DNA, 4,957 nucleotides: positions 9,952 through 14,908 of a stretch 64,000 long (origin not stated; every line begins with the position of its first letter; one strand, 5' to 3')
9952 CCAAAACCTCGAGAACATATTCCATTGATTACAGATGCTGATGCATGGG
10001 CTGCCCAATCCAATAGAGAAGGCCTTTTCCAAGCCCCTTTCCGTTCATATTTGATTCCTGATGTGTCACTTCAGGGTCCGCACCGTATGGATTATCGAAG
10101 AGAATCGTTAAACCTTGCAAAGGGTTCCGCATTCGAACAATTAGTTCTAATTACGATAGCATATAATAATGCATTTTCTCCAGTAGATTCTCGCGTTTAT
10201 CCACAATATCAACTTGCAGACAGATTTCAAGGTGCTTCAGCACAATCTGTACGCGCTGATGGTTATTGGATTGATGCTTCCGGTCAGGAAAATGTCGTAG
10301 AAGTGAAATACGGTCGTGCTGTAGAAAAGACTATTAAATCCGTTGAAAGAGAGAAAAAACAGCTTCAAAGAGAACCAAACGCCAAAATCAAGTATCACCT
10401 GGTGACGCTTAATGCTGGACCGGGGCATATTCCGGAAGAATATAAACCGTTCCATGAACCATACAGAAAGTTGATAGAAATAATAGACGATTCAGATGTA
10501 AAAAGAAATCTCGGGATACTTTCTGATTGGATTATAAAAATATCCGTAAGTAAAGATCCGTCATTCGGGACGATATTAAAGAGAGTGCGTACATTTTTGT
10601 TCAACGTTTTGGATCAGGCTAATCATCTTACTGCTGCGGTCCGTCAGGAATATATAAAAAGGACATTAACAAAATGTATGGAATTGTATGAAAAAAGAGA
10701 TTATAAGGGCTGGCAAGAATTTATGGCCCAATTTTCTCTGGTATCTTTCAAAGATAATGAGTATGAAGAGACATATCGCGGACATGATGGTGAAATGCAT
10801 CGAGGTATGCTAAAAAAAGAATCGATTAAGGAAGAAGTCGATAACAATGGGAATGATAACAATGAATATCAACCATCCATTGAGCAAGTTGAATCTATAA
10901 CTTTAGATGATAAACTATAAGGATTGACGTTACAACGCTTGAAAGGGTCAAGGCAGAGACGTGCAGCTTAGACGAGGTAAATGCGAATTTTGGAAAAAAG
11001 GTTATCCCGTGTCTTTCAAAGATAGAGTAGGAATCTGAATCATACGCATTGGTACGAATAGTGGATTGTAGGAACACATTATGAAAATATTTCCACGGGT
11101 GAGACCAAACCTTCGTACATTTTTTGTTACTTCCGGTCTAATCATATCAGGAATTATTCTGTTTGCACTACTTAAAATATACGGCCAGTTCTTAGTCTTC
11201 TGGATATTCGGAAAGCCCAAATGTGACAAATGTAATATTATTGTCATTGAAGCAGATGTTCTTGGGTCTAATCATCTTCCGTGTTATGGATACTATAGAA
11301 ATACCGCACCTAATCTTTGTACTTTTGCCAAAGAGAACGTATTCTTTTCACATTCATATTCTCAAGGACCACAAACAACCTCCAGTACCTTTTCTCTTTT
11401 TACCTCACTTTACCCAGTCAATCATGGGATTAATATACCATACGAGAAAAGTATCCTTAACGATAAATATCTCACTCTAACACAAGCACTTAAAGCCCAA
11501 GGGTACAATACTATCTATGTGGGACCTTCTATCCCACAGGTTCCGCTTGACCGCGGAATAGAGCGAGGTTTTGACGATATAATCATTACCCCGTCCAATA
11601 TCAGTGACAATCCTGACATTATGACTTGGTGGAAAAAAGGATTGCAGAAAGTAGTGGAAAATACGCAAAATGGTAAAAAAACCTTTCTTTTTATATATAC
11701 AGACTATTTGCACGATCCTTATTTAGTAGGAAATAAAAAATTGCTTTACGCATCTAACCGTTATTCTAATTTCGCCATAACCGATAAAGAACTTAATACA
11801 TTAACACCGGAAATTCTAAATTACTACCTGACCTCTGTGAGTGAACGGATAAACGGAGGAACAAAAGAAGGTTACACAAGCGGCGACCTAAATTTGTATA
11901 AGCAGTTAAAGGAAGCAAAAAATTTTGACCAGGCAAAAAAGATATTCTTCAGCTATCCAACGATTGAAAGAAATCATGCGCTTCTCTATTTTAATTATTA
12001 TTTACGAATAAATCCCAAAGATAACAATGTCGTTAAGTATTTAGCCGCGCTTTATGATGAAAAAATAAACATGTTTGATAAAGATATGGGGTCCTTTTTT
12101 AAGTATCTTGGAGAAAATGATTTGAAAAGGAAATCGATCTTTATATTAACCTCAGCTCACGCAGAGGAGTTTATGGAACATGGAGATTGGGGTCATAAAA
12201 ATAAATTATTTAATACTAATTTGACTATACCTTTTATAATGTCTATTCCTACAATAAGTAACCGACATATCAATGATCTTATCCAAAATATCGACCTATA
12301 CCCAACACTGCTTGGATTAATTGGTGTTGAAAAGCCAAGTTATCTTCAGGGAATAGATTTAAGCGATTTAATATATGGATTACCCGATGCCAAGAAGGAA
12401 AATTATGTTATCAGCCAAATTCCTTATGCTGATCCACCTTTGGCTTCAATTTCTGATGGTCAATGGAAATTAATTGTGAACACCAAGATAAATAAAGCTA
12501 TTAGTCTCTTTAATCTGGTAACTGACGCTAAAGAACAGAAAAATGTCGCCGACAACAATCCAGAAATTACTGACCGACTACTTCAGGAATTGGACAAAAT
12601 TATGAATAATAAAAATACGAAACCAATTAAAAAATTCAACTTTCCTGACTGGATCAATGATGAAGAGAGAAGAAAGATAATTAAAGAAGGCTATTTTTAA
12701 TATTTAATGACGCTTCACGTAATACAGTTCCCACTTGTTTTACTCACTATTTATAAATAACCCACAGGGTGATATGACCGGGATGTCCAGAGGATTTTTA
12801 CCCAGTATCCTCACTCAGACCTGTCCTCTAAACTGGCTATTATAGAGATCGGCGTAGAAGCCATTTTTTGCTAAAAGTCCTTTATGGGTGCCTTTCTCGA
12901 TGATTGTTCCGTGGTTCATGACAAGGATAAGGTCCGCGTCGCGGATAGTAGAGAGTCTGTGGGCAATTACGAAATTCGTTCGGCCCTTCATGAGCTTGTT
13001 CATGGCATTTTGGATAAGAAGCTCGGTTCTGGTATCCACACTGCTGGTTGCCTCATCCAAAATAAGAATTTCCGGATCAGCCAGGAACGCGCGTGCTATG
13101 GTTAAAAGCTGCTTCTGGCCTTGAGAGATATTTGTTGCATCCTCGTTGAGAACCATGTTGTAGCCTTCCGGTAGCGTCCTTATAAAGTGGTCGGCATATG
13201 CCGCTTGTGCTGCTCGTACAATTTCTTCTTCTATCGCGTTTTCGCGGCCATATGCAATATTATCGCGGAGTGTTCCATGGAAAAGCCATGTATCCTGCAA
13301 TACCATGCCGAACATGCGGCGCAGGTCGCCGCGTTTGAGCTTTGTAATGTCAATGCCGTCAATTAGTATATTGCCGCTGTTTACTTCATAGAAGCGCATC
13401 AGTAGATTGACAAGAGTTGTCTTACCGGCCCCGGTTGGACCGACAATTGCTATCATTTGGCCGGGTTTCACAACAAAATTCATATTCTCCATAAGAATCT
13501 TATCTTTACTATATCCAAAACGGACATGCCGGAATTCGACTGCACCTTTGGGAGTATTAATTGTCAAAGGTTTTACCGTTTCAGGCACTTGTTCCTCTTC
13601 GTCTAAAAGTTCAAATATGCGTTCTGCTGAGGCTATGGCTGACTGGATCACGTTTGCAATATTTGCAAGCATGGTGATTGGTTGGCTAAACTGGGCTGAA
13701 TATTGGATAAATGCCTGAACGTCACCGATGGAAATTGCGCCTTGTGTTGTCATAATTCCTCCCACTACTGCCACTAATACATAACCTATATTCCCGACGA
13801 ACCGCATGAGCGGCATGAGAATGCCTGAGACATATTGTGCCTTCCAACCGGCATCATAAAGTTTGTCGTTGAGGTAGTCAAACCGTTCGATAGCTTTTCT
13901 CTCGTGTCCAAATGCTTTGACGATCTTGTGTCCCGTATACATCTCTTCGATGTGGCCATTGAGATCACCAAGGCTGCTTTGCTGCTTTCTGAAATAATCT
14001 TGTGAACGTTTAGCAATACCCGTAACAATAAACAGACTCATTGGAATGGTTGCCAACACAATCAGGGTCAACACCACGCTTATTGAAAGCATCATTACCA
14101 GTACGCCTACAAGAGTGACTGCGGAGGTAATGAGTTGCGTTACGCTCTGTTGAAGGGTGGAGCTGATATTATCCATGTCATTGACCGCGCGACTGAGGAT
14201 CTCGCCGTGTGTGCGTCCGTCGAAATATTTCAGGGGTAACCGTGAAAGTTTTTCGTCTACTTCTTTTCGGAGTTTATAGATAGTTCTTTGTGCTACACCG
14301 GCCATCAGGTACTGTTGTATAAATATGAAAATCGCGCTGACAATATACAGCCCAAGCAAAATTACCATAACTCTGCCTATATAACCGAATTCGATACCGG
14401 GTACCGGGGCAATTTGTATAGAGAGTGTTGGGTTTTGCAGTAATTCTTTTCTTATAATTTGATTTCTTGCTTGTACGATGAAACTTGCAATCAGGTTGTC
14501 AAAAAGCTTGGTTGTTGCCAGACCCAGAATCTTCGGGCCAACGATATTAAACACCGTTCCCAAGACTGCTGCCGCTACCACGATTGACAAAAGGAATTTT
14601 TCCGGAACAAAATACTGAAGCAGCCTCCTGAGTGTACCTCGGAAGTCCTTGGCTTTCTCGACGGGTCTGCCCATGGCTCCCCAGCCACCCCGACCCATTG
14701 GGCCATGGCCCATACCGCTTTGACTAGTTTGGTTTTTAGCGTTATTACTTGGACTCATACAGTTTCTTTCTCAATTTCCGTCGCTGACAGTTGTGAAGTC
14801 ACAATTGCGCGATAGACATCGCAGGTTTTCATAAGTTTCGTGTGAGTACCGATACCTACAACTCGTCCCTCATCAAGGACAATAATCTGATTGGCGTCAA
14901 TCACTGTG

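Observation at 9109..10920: Orphan 603-aa cytoplasmic protein with a PD-(D/E)xK-like nuclease core, inside an efflux cassette bracketed by inverted MFS paralogs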

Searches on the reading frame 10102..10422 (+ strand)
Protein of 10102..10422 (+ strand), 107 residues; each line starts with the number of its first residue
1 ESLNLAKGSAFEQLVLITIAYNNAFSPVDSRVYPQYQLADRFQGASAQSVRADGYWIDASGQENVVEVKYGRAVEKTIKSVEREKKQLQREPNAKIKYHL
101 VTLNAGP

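Call 61: search_solved_structures(query=A3, max_evalue=10, show_alignments=5)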
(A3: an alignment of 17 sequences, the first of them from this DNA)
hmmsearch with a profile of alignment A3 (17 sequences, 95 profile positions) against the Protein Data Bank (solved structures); distinct sequences matched with E-value up to 10: 0.

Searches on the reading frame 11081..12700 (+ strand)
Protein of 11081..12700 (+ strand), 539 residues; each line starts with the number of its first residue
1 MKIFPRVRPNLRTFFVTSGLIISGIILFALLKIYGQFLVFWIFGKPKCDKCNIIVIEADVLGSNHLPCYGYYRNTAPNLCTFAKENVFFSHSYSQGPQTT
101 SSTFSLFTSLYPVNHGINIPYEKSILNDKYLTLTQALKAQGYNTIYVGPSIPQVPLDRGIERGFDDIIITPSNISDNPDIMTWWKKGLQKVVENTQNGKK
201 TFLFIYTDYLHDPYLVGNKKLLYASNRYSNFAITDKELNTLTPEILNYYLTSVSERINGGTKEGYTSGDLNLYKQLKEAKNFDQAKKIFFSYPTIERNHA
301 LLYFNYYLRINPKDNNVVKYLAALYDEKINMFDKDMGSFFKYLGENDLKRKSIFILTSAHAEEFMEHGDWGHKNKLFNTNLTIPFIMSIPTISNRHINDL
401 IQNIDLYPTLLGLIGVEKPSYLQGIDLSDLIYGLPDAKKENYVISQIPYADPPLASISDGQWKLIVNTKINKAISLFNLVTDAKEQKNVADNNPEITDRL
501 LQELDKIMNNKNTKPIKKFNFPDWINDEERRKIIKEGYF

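Call 5: search_protein_families(library=pfam, proteins=[window:11081-12700:+], max_evalue=0.01)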
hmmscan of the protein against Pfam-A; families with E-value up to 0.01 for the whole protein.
window:11081-12700:+ (539 aa): 3 families
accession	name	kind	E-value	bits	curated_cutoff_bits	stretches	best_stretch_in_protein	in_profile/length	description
PF00884.28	Sulfatase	-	2e-33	116.5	25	1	52-416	2-301/301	Sulfatase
PF16347.10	SGSH_C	-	9.5e-14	52.3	29.3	1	366-507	2-151/154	N-sulphoglucosamine sulphohydrolase, C-terminal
PF01663.27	Phosphodiest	-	0.0006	19.9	23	0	73-117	16-62/342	Type I phosphodiesterase / nucleotide pyrophosphatase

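Call 93: search_protein_families(library=padloc, proteins=[window:11081-12700:+], max_evalue=0.01)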
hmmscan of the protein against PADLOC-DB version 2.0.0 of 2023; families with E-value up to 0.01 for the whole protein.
window:11081-12700:+ (539 aa): 0 families

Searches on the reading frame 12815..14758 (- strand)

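Call 5: search_protein_families(library=pfam, proteins=[window:12815-14758:-], max_evalue=0.01)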
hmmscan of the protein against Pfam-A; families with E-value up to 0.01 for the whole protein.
window:12815-14758:- (647 aa): 14 families
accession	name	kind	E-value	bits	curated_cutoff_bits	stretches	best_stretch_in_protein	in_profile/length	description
PF00664.28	ABC_membrane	-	2.3e-57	195.2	28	1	58-360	2-273/274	ABC transporter transmembrane region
PF00005.33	ABC_tran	-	1.7e-30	106.9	25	1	424-572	2-137/137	ABC transporter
PF13401.12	AAA_22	-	1.5e-05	25.8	27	1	433-572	5-95/130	AAA domain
PF00004.35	AAA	-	0.00023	22.1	21.2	1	438-595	3-97/131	ATPase family associated with various cellular activities (AAA)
PF13304.12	AAA_21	-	0.00042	20.9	27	0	538-590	232-287/304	AAA domain, putative AbiEii toxin, Type IV TA system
PF13671.12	AAA_33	-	0.0013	19.4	27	1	435-567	1-104/143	AAA domain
PF02463.25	SMC_N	-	0.0024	17.8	40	0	543-614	136-211/220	RecF/RecN/SMC N terminal domain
PF00437.27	T2SSE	-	0.0039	16.3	24.9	1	424-465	133-174/370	Type II/IV secretion system protein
PF13476.12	AAA_23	-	0.0044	18.1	27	1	427-453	16-39/201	AAA domain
PF03193.22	RsgA_GTPase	-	0.0049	17.1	30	1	420-459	94-132/174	RsgA GTPase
PF13604.12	AAA_30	-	0.0052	17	27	0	429-463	14-48/191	AAA domain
PF02367.23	TsaE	-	0.0056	17.1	26.6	0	424-460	12-48/128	Threonylcarbamoyl adenosine biosynthesis protein TsaE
PF19993.5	DO-GTPase2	-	0.006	16.7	27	0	434-454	1-21/226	Double-GTPase 2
PF13191.12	AAA_16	-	0.0064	17.4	32.6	0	434-463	25-52/167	AAA ATPase domain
